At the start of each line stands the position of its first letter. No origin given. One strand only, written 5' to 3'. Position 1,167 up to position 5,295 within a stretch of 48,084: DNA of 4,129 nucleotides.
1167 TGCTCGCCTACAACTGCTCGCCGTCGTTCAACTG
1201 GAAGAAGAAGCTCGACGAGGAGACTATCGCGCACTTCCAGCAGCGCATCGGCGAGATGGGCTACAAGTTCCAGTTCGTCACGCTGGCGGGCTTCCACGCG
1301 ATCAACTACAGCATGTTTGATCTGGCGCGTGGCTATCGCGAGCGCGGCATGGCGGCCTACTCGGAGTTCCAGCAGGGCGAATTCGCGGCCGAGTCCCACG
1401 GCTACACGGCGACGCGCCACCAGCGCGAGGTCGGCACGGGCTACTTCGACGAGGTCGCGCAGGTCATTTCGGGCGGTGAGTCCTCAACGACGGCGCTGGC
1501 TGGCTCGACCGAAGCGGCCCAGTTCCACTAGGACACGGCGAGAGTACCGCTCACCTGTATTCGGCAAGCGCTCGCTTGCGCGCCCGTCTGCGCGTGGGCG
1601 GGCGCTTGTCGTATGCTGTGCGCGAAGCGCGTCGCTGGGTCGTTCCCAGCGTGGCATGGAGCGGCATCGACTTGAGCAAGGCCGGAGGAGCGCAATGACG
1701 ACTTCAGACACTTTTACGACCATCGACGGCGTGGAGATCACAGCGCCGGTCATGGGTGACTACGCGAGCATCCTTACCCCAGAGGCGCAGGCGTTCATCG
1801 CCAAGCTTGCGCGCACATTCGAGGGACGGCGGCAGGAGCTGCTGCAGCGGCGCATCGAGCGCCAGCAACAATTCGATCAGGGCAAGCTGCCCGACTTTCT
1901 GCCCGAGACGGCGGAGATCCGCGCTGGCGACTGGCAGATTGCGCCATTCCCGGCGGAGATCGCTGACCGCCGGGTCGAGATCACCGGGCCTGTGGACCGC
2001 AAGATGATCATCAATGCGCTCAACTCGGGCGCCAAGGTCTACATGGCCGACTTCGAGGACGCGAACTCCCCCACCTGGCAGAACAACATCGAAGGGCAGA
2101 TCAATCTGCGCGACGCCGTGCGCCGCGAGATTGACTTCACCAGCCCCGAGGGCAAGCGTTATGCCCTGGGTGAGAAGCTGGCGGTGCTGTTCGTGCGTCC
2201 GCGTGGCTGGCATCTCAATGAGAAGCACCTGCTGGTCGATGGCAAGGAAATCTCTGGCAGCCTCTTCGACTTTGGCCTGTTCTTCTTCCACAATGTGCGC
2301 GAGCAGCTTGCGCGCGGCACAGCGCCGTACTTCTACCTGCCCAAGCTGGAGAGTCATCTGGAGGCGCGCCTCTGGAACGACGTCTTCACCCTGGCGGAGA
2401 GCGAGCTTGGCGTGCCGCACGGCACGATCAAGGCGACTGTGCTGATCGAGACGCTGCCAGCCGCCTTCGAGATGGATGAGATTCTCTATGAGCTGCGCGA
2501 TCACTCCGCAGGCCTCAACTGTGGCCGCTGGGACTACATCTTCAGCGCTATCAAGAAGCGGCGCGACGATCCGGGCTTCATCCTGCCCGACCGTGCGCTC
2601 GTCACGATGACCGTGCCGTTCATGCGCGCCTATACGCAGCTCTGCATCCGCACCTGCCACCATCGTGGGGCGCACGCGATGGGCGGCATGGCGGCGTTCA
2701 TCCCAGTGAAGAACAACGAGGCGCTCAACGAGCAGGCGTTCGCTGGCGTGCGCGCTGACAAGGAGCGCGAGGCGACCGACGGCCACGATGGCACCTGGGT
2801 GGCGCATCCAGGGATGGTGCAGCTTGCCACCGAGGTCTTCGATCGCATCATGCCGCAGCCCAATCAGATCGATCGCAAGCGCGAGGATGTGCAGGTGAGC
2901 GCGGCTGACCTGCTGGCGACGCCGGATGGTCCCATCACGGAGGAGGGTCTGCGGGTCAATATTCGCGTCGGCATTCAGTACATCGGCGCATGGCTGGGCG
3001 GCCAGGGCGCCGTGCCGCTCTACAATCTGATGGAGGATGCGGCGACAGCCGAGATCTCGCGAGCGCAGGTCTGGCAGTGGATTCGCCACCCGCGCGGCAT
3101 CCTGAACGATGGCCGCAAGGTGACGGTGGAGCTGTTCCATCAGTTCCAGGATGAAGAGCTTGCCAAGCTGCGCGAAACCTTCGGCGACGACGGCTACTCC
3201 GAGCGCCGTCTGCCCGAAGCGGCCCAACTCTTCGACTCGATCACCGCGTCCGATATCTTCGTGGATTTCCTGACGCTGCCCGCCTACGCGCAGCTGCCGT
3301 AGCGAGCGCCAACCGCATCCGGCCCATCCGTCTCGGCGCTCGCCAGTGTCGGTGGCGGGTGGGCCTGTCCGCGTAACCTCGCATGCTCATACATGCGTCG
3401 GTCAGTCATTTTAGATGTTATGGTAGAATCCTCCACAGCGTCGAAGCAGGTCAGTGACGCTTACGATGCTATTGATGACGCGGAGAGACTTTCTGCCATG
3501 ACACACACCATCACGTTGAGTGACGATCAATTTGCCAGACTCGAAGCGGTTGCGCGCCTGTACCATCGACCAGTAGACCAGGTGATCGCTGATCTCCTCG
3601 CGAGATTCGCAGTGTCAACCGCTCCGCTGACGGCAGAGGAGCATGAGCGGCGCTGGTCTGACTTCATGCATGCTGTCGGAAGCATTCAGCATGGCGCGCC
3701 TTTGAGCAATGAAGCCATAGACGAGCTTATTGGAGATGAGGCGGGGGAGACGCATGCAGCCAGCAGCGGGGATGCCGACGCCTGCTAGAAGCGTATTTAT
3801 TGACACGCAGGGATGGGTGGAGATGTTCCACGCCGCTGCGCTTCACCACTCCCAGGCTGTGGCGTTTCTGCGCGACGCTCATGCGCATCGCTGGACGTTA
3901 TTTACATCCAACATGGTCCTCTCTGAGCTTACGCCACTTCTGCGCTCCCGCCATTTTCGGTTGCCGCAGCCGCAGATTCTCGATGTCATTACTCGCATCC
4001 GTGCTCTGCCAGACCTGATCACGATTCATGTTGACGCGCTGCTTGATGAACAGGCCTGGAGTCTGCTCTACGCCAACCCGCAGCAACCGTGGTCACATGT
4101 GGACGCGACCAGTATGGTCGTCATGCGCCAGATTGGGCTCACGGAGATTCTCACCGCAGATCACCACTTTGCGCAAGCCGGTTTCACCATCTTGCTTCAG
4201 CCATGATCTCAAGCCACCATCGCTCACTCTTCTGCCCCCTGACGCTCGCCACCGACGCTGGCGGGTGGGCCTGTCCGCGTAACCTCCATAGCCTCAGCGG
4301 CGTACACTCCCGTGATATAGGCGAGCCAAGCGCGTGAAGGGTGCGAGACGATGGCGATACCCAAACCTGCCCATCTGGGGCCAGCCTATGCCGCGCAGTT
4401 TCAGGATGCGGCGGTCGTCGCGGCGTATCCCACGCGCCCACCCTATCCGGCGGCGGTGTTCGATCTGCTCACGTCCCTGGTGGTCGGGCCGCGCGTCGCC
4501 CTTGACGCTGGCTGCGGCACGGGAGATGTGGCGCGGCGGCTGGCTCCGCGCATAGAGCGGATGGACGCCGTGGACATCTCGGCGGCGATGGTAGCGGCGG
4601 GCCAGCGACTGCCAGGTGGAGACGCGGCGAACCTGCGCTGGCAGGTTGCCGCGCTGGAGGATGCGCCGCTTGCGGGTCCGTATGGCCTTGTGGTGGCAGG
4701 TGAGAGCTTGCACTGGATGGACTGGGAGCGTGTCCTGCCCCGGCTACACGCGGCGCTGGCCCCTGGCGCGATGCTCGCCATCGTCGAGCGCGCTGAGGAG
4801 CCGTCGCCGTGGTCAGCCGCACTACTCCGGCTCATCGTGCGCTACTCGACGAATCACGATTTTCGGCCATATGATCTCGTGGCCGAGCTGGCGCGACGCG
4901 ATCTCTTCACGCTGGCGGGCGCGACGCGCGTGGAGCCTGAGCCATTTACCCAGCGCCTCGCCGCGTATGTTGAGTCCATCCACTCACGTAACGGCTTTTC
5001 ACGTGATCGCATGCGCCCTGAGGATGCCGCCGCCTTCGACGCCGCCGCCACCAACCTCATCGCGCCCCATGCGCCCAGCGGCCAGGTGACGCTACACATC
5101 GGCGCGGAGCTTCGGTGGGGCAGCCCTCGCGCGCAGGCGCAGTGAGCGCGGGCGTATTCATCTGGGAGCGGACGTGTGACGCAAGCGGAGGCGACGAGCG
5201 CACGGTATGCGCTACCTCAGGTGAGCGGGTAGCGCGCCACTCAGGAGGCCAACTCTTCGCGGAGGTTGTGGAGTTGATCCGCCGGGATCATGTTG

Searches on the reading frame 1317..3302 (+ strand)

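Call 20: search_protein_families(library=pfam, proteins=[window:1317-3302:+])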
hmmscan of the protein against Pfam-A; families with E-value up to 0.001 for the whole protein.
window:1317-3302:+ (661 aa): 3 families
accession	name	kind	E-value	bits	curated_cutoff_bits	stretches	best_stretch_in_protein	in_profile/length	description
PF01274.28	MS_TIM-barrel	-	6e-116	386.2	26.4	1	290-534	1-247/248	Malate synthase, TIM barrel domain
PF20659.2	MS_C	-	6.2e-36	123.8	23.1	1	540-660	2-118/118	Malate synthase, C-terminal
PF20656.2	MS_N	-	2.4e-22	78.6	23.5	1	137-200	1-64/64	Malate synthase, N-terminal domain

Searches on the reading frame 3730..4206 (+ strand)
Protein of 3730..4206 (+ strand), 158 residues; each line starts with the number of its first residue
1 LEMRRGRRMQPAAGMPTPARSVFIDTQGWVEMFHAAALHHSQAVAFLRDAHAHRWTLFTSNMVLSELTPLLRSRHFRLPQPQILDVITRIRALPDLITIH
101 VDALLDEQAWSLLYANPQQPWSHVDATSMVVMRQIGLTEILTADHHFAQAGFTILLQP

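Call 20: search_protein_families(library=pfam, proteins=[window:3730-4206:+])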
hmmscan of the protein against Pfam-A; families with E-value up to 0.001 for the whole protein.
window:3730-4206:+ (158 aa): 1 family
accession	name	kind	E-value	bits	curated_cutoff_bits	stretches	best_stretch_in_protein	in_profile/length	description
PF01850.27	PIN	-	1.7e-06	29.1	23.6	1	22-151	1-118/120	PIN domain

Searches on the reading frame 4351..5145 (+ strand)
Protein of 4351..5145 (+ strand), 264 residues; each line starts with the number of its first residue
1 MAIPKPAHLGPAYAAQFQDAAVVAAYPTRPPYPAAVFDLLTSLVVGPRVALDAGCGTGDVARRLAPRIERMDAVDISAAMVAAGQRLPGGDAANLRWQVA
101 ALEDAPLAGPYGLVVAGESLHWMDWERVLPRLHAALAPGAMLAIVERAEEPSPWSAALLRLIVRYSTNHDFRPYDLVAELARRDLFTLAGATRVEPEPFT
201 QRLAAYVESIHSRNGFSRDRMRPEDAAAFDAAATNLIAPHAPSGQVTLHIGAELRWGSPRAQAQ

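Call 20: search_protein_families(library=pfam, proteins=[window:4351-5145:+])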
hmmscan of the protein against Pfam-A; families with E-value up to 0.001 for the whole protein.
window:4351-5145:+ (264 aa): 4 families
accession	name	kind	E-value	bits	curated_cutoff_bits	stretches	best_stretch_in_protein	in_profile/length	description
PF13649.12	Methyltransf_25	-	1.5e-14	54.9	27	1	51-139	2-96/97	Methyltransferase domain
PF08242.18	Methyltransf_12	-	8.6e-14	52.5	30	1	51-142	1-98/98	Methyltransferase domain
PF08241.18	Methyltransf_11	-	1.7e-12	48.3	21.2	1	51-144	1-95/95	Methyltransferase domain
PF13489.12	Methyltransf_23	-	1.3e-08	35.2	27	1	49-151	25-123/164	Methyltransferase domain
